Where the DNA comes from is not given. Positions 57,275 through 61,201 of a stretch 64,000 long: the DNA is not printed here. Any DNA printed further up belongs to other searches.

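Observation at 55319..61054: Coupled CDP-alcohol transferase, CdsA-like cytidylyltransferase, polyprenol-type kinase and a 1209-aa GH13-like enzyme: a candidate undescribed glyco/phospholipid pathway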

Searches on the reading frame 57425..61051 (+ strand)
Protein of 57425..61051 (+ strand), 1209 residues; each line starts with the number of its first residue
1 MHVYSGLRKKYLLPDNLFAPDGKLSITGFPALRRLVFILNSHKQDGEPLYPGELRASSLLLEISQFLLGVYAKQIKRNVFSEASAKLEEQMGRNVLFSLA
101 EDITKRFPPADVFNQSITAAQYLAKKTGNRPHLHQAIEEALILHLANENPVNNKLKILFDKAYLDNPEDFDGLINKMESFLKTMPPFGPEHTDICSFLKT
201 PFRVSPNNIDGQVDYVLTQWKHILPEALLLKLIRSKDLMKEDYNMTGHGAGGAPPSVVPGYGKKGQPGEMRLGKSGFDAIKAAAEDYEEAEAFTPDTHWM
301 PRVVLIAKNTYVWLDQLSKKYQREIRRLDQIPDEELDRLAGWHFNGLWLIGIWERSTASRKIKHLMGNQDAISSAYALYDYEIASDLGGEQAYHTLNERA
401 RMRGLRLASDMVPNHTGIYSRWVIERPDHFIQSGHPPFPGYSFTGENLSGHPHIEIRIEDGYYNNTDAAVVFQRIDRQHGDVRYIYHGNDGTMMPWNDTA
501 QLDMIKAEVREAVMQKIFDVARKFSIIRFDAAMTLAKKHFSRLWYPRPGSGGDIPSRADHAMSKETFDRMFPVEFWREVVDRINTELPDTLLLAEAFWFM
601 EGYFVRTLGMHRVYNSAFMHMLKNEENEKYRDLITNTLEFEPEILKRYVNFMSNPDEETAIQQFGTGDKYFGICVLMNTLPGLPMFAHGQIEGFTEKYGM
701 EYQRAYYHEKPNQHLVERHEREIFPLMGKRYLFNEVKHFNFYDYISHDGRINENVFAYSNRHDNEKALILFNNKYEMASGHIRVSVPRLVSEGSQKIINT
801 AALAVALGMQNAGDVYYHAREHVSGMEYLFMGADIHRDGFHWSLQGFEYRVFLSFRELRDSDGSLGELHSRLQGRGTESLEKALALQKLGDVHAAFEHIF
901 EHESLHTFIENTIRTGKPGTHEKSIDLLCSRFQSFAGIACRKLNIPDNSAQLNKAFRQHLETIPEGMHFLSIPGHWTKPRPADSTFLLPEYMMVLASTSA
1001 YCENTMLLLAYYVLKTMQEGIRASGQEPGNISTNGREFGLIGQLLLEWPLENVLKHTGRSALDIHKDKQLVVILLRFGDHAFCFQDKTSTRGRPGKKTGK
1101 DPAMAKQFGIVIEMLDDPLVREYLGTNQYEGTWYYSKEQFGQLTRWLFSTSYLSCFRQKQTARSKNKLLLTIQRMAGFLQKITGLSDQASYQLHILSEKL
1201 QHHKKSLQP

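Call 3: search_protein_families(library=pfam, proteins=[window:57425-61051:+], max_evalue=0.01)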
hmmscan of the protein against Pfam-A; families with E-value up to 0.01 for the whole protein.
window:57425-61051:+ (1209 aa): 1 family
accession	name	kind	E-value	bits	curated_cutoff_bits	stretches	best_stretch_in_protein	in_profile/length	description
PF00128.31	Alpha-amylase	-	7.2e-07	29.2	22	1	335-696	24-358/446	Alpha amylase, catalytic domain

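Call 4: search_protein_families(library=ncbifam, proteins=[window:57425-61051:+], max_evalue=0.01)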
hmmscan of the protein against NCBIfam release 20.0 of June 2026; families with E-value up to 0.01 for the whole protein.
window:57425-61051:+ (1209 aa): 4 families
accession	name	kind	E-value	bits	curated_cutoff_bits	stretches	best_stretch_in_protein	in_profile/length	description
NF041321.1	Alpha-amyl_MalA_Halo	equivalog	1.1e-10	40.5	875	1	572-785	431-636/666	alpha-amylase MalA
TIGR02401.1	trehalose_TreY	equivalog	7.1e-05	21.2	498.65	1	382-419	56-93/838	malto-oligosyltrehalose synthase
NF011084.0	PRK14511.1-1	equivalog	0.00046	19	1021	1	375-419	49-94/728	malto-oligosyltrehalose synthase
NF008051.0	PRK10785.1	equivalog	0.0026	16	568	1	379-423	213-258/607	maltodextrin glucosidase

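Call 6: find_homologous_proteins(query=window:57425-61051:+, max_evalue=0.00001)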
Query window:57425-61051:+ (1209 aa): 8000 proteins with E <= 0.00001 among 8000 candidates; the best 120 are listed.
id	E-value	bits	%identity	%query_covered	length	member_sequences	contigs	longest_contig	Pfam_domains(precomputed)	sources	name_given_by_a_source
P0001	0.0e+0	2780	98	100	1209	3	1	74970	-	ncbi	-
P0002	0.0e+0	2193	76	99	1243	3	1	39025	PF00128.32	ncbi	-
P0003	0.0e+0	2166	77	99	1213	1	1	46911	-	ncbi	-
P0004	0.0e+0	1809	66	99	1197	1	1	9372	-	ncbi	-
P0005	0.0e+0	1737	65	99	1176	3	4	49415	PF00128.32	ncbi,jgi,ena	-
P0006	0.0e+0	1630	60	99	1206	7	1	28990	PF00128.32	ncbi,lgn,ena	-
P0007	0.0e+0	1615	60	99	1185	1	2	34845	PF00128.32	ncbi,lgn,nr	ncbi:MAG: alpha-amylase [Bacteroidia bacterium]|nr:MAG: alpha-amylase [Bacteroidia bacterium]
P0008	0.0e+0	1613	60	99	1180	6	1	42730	PF00128.32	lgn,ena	-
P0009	0.0e+0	1566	60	99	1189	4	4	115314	PF00128.32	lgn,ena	-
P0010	0.0e+0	1561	58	99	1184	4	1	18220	PF00128.32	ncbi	-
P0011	0.0e+0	1556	59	99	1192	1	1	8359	PF00128.32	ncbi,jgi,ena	-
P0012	0.0e+0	1543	58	100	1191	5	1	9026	PF00128.32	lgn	-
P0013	0.0e+0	1543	58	99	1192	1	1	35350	PF00128.32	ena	-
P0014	0.0e+0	1534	57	99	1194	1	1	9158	PF00128.32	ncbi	-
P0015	0.0e+0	1527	57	99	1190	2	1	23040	PF00128.32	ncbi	-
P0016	0.0e+0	1524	56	99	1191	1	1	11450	PF00128.32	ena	-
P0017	0.0e+0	1522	56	99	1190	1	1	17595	PF00128.32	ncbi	-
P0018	0.0e+0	1520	57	99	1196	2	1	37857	PF00128.32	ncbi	-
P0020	0.0e+0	1516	58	99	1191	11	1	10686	PF00128.32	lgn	-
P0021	0.0e+0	1515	59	97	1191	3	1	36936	PF00128.32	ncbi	-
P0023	0.0e+0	1512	58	97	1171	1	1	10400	PF00128.32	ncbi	-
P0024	0.0e+0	1503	56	99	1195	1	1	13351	PF00128.32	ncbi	-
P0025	0.0e+0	1495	57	99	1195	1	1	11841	PF00128.32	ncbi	-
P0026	0.0e+0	1491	56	99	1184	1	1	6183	PF00128.32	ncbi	-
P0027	0.0e+0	1485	56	99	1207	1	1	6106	PF00128.32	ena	-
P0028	0.0e+0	1485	55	99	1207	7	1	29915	PF00128.32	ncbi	-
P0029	0.0e+0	1482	55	99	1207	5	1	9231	PF00128.32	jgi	jgi:glycosidase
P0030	0.0e+0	1470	55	99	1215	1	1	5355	PF00128.32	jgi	-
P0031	0.0e+0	1465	56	98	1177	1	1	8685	PF00128.32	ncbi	-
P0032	0.0e+0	1465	54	99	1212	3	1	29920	PF00128.32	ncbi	-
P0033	0.0e+0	1452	54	99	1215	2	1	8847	PF00128.32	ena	-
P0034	0.0e+0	1450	54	99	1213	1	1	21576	PF00128.32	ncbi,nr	ncbi:MAG: alpha-amylase family glycosyl hydrolase [Bacteroidales bacterium]|nr:alpha-amylase family 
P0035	0.0e+0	1441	54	99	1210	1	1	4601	PF00128.32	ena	-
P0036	0.0e+0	1436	54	99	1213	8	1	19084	PF00128.32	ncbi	-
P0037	0.0e+0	1424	54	99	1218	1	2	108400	PF00128.32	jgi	jgi:glycosidase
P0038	0.0e+0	1421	54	99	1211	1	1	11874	PF00128.32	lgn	-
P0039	0.0e+0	1414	53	99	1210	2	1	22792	PF00128.32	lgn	-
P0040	0.0e+0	1412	54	99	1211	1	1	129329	PF00128.32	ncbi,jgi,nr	ncbi:MAG: alpha-amylase family glycosyl hydrolase [Bacteroides sp.]|jgi:glycosidase|nr:alpha-amylase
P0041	0.0e+0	1412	54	99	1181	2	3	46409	PF00128.32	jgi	jgi:glycosidase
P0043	0.0e+0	1406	65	77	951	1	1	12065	PF00128.32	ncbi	ncbi:MAG: alpha-amylase family glycosyl hydrolase, partial [Bacteroidota bacterium]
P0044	0.0e+0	1405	53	99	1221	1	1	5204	PF00128.32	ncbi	-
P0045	0.0e+0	1403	54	99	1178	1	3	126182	PF00128.32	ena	-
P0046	0.0e+0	1400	53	100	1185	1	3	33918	PF00128.32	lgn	-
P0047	0.0e+0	1400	54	98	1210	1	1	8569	PF00128.32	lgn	-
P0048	0.0e+0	1398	53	99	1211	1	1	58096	PF00128.32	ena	-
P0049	0.0e+0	1397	53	99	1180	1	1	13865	PF00128.32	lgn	-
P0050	0.0e+0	1397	53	99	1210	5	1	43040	PF00128.32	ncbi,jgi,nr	ncbi:MAG: hypothetical protein K0B09_05190 [Bacteroidales bacterium]|nr:hypothetical protein [Bacter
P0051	0.0e+0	1395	53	99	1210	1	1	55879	PF00128.32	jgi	jgi:glycosidase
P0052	0.0e+0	1393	54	100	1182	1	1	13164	PF00128.32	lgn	-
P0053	0.0e+0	1393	54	99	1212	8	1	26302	PF00128.32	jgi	jgi:glycosidase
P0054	0.0e+0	1393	53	99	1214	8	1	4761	PF00128.32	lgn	-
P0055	0.0e+0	1391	53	99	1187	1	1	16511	PF00128.32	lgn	-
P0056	0.0e+0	1391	54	99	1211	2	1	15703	PF00128.32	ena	-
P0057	0.0e+0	1386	53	99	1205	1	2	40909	PF00128.32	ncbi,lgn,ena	-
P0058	0.0e+0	1385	54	99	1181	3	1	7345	PF00128.32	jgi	jgi:glycosidase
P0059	0.0e+0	1382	52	99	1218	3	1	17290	PF00128.32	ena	-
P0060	0.0e+0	1381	53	99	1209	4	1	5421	PF00128.32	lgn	-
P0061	0.0e+0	1380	52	100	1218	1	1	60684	PF00128.32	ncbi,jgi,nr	ncbi:MAG: hypothetical protein K0B37_00170 [Bacteroidales bacterium]|nr:hypothetical protein [Bacter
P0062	0.0e+0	1380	52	99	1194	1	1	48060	PF00128.32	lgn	-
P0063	0.0e+0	1379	53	99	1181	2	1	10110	PF00128.32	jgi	jgi:glycosidase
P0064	0.0e+0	1377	52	99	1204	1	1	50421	PF00128.32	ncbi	-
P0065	0.0e+0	1377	53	99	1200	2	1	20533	PF00128.32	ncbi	ncbi:MAG: alpha-amylase family glycosyl hydrolase [Bacteroidales bacterium]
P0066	0.0e+0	1375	53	99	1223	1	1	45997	PF00128.32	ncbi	-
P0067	0.0e+0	1374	53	99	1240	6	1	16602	PF00128.32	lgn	-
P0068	0.0e+0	1373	52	99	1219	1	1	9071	PF00128.32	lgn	-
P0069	0.0e+0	1372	53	99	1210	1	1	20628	PF00128.32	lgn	-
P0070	0.0e+0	1371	53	99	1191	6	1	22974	PF00128.32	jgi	jgi:glycosidase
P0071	0.0e+0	1367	53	97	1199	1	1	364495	PF00128.32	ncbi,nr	ncbi:MAG: alpha-amylase [Bacteroidales bacterium]|nr:alpha-amylase [Bacteroidales bacterium]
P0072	0.0e+0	1367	52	100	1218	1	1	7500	PF00128.32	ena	-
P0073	0.0e+0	1366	53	99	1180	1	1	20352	PF00128.32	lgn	-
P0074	0.0e+0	1366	53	99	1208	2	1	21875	PF00128.32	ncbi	-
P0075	0.0e+0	1365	53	99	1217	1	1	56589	PF00128.32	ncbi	-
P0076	0.0e+0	1361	52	100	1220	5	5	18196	PF00128.32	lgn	-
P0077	0.0e+0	1360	51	100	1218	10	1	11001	PF00128.32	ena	-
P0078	0.0e+0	1359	53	99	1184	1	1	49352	PF00128.32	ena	-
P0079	0.0e+0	1357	52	99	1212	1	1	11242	PF00128.32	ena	-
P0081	0.0e+0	1355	52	99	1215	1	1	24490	PF00128.32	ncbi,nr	ncbi:MAG: alpha-amylase [Bacteroidetes bacterium]|nr:MAG: alpha-amylase [Bacteroidota bacterium]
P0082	0.0e+0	1355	51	100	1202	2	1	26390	PF00128.32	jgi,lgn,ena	-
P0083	0.0e+0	1352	51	100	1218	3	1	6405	PF00128.32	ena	-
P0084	0.0e+0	1352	52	99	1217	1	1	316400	PF00128.32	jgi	jgi:glycosidase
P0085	0.0e+0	1351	52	99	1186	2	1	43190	PF00128.32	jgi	jgi:glycosidase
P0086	0.0e+0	1351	51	99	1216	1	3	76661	PF00128.32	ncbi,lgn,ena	-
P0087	0.0e+0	1351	52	99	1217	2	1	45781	PF00128.32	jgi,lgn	-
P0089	0.0e+0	1349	51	99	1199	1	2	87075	PF00128.32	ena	-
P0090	0.0e+0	1346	52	100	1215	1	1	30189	PF00128.32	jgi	-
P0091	0.0e+0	1345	52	99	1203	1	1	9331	PF00128.32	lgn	-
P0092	0.0e+0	1345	52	99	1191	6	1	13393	PF00128.32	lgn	-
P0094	0.0e+0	1341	52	99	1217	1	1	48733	PF00128.32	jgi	jgi:glycosidase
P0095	0.0e+0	1341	51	100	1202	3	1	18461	PF00128.32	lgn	-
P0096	0.0e+0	1337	52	99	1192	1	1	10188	PF00128.32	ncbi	-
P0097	0.0e+0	1336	51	99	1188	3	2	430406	PF00128.32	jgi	jgi:glycosidase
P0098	0.0e+0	1335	52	99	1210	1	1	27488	PF00128.32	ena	-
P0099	0.0e+0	1333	52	99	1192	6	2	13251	PF00128.32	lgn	-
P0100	0.0e+0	1328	52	96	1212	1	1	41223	PF00128.32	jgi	-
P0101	0.0e+0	1327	51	99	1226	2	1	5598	PF00128.32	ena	-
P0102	0.0e+0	1326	53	100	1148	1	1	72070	PF00128.32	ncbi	-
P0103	0.0e+0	1324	59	80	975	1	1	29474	PF00128.32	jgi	jgi:glycosidase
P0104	0.0e+0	1320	51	99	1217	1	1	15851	PF00128.32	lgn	-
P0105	0.0e+0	1319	52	99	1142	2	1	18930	PF00128.32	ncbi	-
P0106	0.0e+0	1317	50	99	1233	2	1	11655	PF00128.32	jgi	jgi:glycosidase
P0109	0.0e+0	1314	51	96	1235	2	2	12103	PF00128.32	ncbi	ncbi:MAG: alpha-amylase family glycosyl hydrolase [Bacteroidota bacterium]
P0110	0.0e+0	1305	50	99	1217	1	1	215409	PF00128.32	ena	-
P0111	0.0e+0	1305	51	100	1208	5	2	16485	PF00128.32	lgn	-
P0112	0.0e+0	1305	51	97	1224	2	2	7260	PF00128.32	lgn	-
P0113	0.0e+0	1299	51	99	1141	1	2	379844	PF00128.32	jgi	jgi:glycosidase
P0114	0.0e+0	1296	50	98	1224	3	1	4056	PF00128.32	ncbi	ncbi:MAG: alpha-amylase family glycosyl hydrolase [Bacteroidota bacterium]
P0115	0.0e+0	1286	59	77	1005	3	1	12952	PF00128.32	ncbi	-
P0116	0.0e+0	1283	70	65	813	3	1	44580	PF00128.32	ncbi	-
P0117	0.0e+0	1278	51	96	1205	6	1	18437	PF00128.32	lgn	-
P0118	0.0e+0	1277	50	99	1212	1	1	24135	PF00128.32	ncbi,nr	ncbi:MAG TPA: alpha-amylase family glycosyl hydrolase [Bacteroidales bacterium]|nr:alpha-amylase fam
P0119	0.0e+0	1277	60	76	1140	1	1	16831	PF00128.32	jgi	jgi:glycosidase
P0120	0.0e+0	1274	49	99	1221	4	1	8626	PF00128.32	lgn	-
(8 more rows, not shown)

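Call 7: search_solved_structures(query=window:57425-61051:+, max_evalue=0.01, show_alignments=2)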
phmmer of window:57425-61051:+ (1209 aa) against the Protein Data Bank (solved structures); distinct sequences matched with E-value up to 0.01: 6.
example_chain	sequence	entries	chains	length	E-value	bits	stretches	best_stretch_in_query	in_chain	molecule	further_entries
5zcr_A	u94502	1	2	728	0.00096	20.1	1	375-422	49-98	Maltooligosyl trehalose synthase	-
3hje_A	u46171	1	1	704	0.0039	18.1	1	374-422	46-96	704aa long hypothetical glycosyltransferase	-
4wlc_A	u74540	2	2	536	0.0072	17.2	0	374-430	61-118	Glucan 1,6-alpha-glucosidase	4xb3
2zid_A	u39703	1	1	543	0.0073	17.2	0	374-430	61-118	Dextran glucosidase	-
2zic_A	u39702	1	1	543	0.0073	17.2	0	374-430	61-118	Dextran glucosidase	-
3dhu_A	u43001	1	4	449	0.0075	17.2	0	369-432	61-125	Alpha-amylase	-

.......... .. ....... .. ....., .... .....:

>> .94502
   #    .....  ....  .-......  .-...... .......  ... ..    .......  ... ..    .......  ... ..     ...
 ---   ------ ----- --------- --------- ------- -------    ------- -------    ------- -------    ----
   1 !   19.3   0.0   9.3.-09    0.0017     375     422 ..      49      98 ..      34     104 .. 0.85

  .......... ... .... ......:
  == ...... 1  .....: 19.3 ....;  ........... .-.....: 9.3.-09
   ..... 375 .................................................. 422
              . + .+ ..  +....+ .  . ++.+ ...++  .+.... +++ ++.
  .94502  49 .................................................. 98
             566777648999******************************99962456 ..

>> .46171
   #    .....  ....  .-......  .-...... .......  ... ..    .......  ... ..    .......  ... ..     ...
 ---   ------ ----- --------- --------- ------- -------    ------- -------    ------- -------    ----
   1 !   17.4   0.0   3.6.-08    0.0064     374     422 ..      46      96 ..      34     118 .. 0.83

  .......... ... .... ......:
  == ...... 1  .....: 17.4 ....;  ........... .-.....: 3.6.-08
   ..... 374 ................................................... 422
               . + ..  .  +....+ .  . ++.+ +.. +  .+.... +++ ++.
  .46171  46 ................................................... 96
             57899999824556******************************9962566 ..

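Call 8: find_encoding_contigs(protein=P0001, flank=10000, max_places=3)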
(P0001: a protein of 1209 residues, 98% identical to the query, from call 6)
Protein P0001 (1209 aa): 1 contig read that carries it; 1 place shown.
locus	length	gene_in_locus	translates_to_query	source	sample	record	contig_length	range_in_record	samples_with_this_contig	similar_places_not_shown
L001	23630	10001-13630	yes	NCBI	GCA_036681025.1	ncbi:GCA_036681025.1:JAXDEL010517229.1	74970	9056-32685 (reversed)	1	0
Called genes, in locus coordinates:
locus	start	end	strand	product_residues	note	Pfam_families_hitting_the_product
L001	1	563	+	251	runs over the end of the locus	PF01734:Patatin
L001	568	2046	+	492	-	PF01406:tRNA-synt_1e, PF09334:tRNA-synt_1g (faint), PF09190:DALR_2, PF23493:CysS_C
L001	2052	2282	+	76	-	-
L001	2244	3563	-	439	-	PF02321:OEP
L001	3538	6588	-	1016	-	PF00873:ACR_tran, PF03176:MMPL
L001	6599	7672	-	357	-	PF25917:BSH_RND, PF25973:BSH_CzcB (weak), PF25954:Beta-barrel_RND_2, PF25967:RND-MFP_C (weak), PF25989:YknX_C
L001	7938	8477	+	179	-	PF01066:CDP-OH_P_transf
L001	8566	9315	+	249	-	PF01148:CTP_transf_1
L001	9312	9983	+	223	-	-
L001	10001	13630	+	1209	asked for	-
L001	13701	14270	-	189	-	-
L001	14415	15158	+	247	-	PF10988:DUF2807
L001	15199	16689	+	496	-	PF10988:DUF2807, PF13568:OMP_b-brl_2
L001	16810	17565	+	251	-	PF20772:TACO1_YebC_N, PF01709:Transcrip_reg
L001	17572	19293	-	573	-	PF00005:ABC_tran, PF02463:SMC_N (faint), PF13191:AAA_16 (faint), PF00004:AAA (faint), PF13304:AAA_21 (faint), PF13401:AAA_22 (faint), PF08352:oligo_HPY (faint), PF00005:ABC_tran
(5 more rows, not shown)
